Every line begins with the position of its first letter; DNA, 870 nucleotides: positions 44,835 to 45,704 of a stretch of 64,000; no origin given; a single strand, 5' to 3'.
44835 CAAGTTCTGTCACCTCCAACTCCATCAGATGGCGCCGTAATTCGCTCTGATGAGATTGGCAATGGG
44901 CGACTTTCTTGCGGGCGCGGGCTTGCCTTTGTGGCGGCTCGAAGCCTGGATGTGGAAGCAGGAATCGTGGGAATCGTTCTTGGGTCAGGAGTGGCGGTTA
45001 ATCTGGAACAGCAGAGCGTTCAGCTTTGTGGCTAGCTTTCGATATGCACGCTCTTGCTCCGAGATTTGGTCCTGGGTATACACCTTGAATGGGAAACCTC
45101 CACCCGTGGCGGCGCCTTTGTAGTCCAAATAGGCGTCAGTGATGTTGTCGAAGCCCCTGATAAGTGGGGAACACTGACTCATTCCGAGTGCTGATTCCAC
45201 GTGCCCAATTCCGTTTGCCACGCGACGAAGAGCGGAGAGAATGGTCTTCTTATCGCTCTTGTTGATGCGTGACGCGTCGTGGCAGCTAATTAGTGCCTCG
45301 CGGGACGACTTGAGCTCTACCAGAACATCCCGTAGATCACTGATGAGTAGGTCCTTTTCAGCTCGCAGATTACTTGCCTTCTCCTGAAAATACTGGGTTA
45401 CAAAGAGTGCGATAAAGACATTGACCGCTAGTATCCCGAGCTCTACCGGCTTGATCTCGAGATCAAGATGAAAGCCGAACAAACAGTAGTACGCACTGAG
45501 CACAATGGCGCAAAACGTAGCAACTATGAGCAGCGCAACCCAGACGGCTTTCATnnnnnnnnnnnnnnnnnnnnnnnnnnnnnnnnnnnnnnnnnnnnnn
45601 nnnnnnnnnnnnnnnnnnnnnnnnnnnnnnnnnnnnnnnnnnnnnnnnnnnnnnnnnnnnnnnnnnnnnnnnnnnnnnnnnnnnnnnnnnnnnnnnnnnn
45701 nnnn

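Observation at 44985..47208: A/T-richer, translationally coupled cassette: STAS-GHKL ATPase fusion + DUF4325-like STAS protein + two-TM protein (candidate partner-switching conflict/defence module)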

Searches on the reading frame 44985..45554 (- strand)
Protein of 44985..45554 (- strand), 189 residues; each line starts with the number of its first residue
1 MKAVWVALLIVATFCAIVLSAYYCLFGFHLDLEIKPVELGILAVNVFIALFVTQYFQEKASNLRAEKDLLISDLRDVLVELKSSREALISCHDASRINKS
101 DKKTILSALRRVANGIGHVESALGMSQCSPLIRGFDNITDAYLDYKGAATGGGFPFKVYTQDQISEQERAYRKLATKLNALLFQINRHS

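Call 3: search_protein_families(library=pfam, proteins=[window:44985-45554:-], max_evalue=1)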
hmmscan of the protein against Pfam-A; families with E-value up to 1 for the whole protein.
window:44985-45554:- (189 aa): 1 family
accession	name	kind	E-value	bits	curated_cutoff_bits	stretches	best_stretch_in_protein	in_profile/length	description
PF13664.11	DUF4149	-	0.02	15.6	24.6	1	2-67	35-100/102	Domain of unknown function (DUF4149)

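Call 4: search_protein_families(library=padloc, proteins=[window:44985-45554:-], max_evalue=1)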
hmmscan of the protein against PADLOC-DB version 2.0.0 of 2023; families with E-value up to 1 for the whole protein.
window:44985-45554:- (189 aa): 1 family
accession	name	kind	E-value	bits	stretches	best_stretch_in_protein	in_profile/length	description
PDLC02394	pAgo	-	0.013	11.2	1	74-113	941-980/1121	-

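Call 5: search_protein_families(library=ncbifam, proteins=[window:44985-45554:-], max_evalue=1)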
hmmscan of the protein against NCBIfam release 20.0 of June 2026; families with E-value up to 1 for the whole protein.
window:44985-45554:- (189 aa): 1 family
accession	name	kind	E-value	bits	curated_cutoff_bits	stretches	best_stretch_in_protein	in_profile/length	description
NF042957.1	phage_res_AbiGI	equivalog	0.08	12.3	300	1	39-107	164-237/249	abortive phage resistance protein AbiGI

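Call 8: search_protein_families(library=phrogs, proteins=[window:44985-45554:-], max_evalue=1)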
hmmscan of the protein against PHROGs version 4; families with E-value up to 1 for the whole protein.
window:44985-45554:- (189 aa): 0 families

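Call 23: find_homologous_proteins(query=window:44985-45554:-, max_evalue=0.001)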
Query window:44985-45554:- (189 aa): 11 proteins with E <= 0.001 among 220 candidates.
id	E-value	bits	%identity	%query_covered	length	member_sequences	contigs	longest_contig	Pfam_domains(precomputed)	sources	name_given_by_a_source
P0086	7.6e-118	408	100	100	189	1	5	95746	-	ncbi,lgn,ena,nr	ncbi:MAG: hypothetical protein LAN36_12950 [Acidobacteriia bacterium]|nr:hypothetical protein [Terri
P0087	2.5e-95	335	82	93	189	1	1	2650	-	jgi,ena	-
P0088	6.3e-89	314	77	100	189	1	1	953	-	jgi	jgi:hypothetical protein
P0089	6.4e-75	269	66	99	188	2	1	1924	-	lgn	-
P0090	3.6e-69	250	68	87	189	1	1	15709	-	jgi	jgi:hypothetical protein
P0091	1.5e-66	241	60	100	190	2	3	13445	-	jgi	jgi:hypothetical protein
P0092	1.9e-60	221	58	99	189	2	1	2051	-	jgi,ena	jgi:hypothetical protein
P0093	1.1e-59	219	59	100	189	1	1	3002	-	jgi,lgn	jgi:hypothetical protein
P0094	3.0e-48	182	52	93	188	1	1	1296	-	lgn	-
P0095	7.2e-48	181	51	99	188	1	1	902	-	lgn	-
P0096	2.7e-22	97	37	95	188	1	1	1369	-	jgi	jgi:hypothetical protein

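Call 31: find_encoding_contigs(protein=P0086, flank=10000, max_places=3)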
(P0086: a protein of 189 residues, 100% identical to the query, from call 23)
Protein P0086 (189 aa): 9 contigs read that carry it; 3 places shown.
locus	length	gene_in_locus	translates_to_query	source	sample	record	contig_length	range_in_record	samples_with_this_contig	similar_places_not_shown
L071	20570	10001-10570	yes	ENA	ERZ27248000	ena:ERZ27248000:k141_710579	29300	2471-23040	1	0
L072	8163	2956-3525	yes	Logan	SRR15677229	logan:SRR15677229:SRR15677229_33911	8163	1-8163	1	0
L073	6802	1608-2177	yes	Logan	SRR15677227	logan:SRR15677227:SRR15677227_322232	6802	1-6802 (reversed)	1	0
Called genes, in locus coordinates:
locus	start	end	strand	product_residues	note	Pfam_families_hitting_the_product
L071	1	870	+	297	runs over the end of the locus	PF02574:S-methyl_trans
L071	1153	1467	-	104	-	-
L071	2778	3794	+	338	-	-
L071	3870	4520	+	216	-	-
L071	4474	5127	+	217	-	-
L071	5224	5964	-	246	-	PF01738:DLH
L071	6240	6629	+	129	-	PF02627:CMD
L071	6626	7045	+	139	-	-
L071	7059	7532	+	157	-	-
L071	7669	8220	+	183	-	-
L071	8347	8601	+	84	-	-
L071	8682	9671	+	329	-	-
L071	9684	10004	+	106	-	PF14213:DUF4325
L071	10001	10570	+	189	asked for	-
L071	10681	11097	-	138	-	-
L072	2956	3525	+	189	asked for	-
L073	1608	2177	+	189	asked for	-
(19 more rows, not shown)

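Call 32: find_homologous_proteins(query=A2, max_evalue=0.001)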
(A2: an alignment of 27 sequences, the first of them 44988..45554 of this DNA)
Query A2 (27 sequences) (189 aa, profile of the alignment): 19 proteins with E <= 0.001 among 6708 candidates.
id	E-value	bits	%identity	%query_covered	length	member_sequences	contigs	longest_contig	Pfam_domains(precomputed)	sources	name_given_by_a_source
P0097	3.7e-53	198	-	-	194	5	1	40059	-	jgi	jgi:archaellum component FlaC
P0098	6.9e-50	187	-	-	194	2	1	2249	-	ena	-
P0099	4.5e-49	185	-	-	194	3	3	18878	-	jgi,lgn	jgi:hypothetical protein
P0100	8.6e-48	181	-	-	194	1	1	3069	-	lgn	-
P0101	2.3e-47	179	-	-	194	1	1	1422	-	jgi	jgi:hypothetical protein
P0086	7.9e-47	177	100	100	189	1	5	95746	-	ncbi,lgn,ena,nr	ncbi:MAG: hypothetical protein LAN36_12950 [Acidobacteriia bacterium]|nr:hypothetical protein [Terri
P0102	8.0e-47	177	23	84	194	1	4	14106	-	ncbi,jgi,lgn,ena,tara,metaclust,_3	tara:strand:+ start:2004 stop:2588 length:585 start_codon:yes stop_codon:yes gene_type:complete|meta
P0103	4.2e-46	175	-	-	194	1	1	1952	-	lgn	-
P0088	2.4e-43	166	77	100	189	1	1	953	-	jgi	jgi:hypothetical protein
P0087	1.7e-40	157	82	93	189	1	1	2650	-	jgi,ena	-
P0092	3.2e-38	149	58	99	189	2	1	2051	-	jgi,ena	jgi:hypothetical protein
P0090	1.3e-37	147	68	87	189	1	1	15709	-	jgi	jgi:hypothetical protein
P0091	1.3e-37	147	60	100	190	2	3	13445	-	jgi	jgi:hypothetical protein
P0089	1.4e-37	147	66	99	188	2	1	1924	-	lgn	-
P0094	3.2e-35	140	52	93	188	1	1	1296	-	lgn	-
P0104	8.4e-31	125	39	14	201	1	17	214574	-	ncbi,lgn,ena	-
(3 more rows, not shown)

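Call 39: predict_structure(alignment_id=A4)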
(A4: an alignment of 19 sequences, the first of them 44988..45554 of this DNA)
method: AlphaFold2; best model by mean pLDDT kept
length: 189 residues; sequences in the alignment: 19
mean_pLDDT: 83.7   pTM: 0.64
mean pLDDT of the five models: 83.7, 82.5, 80.9, 79.1, 78.8
residues with pLDDT >= 90: 66; 70-90: 100; 50-70: 22; < 50: 1
segments of 3 or more residues with pLDDT < 50: none
pLDDT, mean of each block of 10 residues (from residue 1): 73 79 60 65 82 82 88 95 91 82 90 94 86 87 91 74 91 95 87
secondary structure, 60 per line:
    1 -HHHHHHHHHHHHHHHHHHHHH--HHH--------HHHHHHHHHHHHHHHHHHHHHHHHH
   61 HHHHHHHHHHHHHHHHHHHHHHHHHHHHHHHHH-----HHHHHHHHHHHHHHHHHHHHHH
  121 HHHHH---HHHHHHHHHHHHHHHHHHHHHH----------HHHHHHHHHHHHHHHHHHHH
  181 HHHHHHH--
elements in order: H2-22 H36-93 H99-125 H129-150 H161-187

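Call 49: fold_search(model_id=the predicted structure, library=pdb)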
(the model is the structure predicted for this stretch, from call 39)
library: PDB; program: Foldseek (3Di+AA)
matches with E <= 10: 450; with E <= 0.001: 0
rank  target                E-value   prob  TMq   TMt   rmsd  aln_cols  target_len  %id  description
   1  4z9i_A                1.2e-01  0.85  0.28  0.31   8.0       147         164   14  Asp-TarS from E. coli (released 2016-07-20)
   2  4llc_B                1.4e-01  1.00  0.47  0.68   3.7       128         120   12  The crystal structure of R60E mutant of the histidine kinase (KinB) sensor domain from Pseudomonas aeruginosa PA01 (released 2013-08-07)
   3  4llc_A                1.6e-01  1.00  0.43  0.61   3.5       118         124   13  The crystal structure of R60E mutant of the histidine kinase (KinB) sensor domain from Pseudomonas aeruginosa PA01 (released 2013-08-07)
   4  8bsb_A                1.9e-01  0.91  0.38  0.43   6.9       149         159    8  Vc1313-LBD bound to D-lysine (released 2023-06-07)
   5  1sj7_A                2.3e-01  0.93  0.39  0.42   5.1       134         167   13  Crystal Structure of Talin Rod 482-655 (released 2004-08-24)
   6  7wff_h                2.4e-01  0.94  0.32  0.39   6.1       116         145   15  Subcomplexes B,M and L in the Cylic electron transfer supercomplex NDH-PSI from Arabidopsis (released 2022-03-16)
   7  6s18_B                2.6e-01  0.96  0.38  0.52   6.3       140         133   11  Ligand binding domain of the P. putida receptor PcaY_PP in complex with glycerol (released 2020-10-21)
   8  9taq_A                2.7e-01  1.00  0.46  0.66   3.6       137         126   14  De novo photoenzyme variant ABLE-E116C-TXT H49A-L42T (photoABLE1 precursor) in complex with substrate (released 2026-03-25)
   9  9grx_6                2.7e-01  0.97  0.37  0.52   4.8       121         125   11  NDH-PSI-LHCI supercomplex from S. oleracea (released 2025-02-12)
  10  6s1a_A                3.0e-01  1.00  0.51  0.67   3.4       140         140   14  Ligand binding domain of the P. putida receptor PcaY_PP (released 2020-10-21)
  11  1o3x                  3.0e-01  0.57  0.26  0.37  13.5       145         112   11  Crystal structure of human GGA1 GAT domain (released 2003-05-20)
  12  8tup_A                3.0e-01  0.44  0.27  0.18  21.4       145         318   12  Cryo-EM structure of the human MRS2 magnesium channel under Mg2+-free condition (released 2023-09-13)
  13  8bsa_B                3.1e-01  0.96  0.42  0.49   6.1       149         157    7  Vc1313-LBD bound to D-arginine (released 2023-06-07)
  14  9tas                  3.1e-01  0.92  0.37  0.49   5.4       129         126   11  De novo photoenzyme photoABLE1 in complex with substrate (released 2026-03-25)
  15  5j5k                  3.1e-01  0.41  0.22  0.26  12.1       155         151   10  CRYSTAL STRUCTURE OF AFMP4P IN COMPLEX WITH PALMITIC ACID (released 2017-04-05)
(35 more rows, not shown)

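Call 84: find_encoding_contigs(protein=P0104, flank=10000, max_places=1)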
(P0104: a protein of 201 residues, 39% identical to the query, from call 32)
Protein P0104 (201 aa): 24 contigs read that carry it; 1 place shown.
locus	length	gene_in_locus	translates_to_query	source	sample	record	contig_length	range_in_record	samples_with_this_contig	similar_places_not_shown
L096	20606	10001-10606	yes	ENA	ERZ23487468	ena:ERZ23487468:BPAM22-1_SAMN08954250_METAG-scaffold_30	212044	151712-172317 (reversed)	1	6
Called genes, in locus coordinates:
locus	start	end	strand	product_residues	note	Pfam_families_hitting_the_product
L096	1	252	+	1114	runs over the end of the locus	PF02310:B12-binding, PF03308:MeaB, PF02492:cobW, PF01642:MM_CoA_mutase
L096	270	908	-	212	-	PF00578:AhpC-TSA, PF08534:Redoxin, PF10417:1-cysPrx_C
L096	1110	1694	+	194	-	PF01553:Acyltransferase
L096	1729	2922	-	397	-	PF03663:Glyco_hydro_76 (faint), PF07470:Glyco_hydro_88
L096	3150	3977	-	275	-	-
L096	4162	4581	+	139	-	-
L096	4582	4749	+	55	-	-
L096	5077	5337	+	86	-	-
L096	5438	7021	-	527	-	-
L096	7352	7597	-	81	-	-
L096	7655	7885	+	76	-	-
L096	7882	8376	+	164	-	-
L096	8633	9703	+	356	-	-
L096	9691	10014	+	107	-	PF14213:DUF4325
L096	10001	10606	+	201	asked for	-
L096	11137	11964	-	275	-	PF18962:Por_Secre_tail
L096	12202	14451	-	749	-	PF01636:APH, PF00202:Aminotran_3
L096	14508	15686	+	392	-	PF17785:PUA_3, PF10672:Methyltrans_SAM, PF05175:MTS (weak), PF03602:Cons_hypoth95, PF13847:Methyltransf_31 (faint)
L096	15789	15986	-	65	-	-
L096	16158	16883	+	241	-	PF05704:Caps_synth, PF04488:Gly_transf_sug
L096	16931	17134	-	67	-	-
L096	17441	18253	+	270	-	PF22198:GKRP_SIS_2 (faint), PF22645:GKRP_SIS_N, PF01380:SIS, PF20741:GKRP-like_C (weak)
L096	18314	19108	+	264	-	PF01177:Asp_Glu_race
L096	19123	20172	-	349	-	PF01553:Acyltransferase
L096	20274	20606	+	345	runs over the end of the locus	PF08557:Lipid_DES, PF00487:FA_desaturase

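Call 95: fold_search(model_id=the predicted structure, library=viral)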
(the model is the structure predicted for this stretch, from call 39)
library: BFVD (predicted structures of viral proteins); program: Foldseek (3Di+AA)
matches with E <= 10: 506; with E <= 0.001: 0
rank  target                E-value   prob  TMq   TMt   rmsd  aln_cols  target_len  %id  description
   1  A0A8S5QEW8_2          7.1e-03  1.00  0.50  0.14   5.3       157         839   11  Putative tail protein (Fragment) [Siphoviridae sp. ctbvd11]
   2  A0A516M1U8            1.1e-02  1.00  0.57  0.56   8.1       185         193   11  (no name in the UniProt tables at hand)
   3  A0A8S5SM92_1          2.8e-02  1.00  0.58  0.10   3.1       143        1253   10  Minor structural protein putative tail fiber [Myoviridae sp. ctPoO4]
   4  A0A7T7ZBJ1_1          4.1e-02  1.00  0.57  0.15   3.1       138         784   14  (no name in the UniProt tables at hand)
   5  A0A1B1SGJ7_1          4.8e-02  1.00  0.52  0.11   3.5       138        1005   14  (no name in the UniProt tables at hand)
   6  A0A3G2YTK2            5.5e-02  1.00  0.49  0.56   5.7       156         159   10  (no name in the UniProt tables at hand)
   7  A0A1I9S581            6.8e-02  1.00  0.52  0.09   3.5       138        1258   14  (no name in the UniProt tables at hand)
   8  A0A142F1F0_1          7.9e-02  1.00  0.56  0.16   4.9       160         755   12  Putative tail fiber protein [Bacillus phage Shbh1]
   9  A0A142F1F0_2          9.2e-02  1.00  0.57  0.15  13.7       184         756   12  Putative tail fiber protein [Bacillus phage Shbh1]
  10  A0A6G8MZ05            9.6e-02  0.99  0.41  0.50  10.7       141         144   12  Uncharacterized protein [Cedratvirus kamchatka]
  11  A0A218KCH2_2          1.0e-01  1.00  0.51  0.12   2.8       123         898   14  (no name in the UniProt tables at hand)
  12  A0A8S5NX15            1.2e-01  0.99  0.52  0.57   6.4       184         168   12  Uncharacterized protein [Caudovirales sp. ct0FJ5]
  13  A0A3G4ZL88            1.2e-01  0.99  0.39  0.31  12.4       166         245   10  Syntaxin-51 [Terrestrivirus sp.]
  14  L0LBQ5                1.3e-01  1.00  0.55  0.17   3.3       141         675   13  Tail fiber protein [Bacillus phage phiAGATE]
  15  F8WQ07                1.4e-01  1.00  0.57  0.09  11.0       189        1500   16  (no name in the UniProt tables at hand)
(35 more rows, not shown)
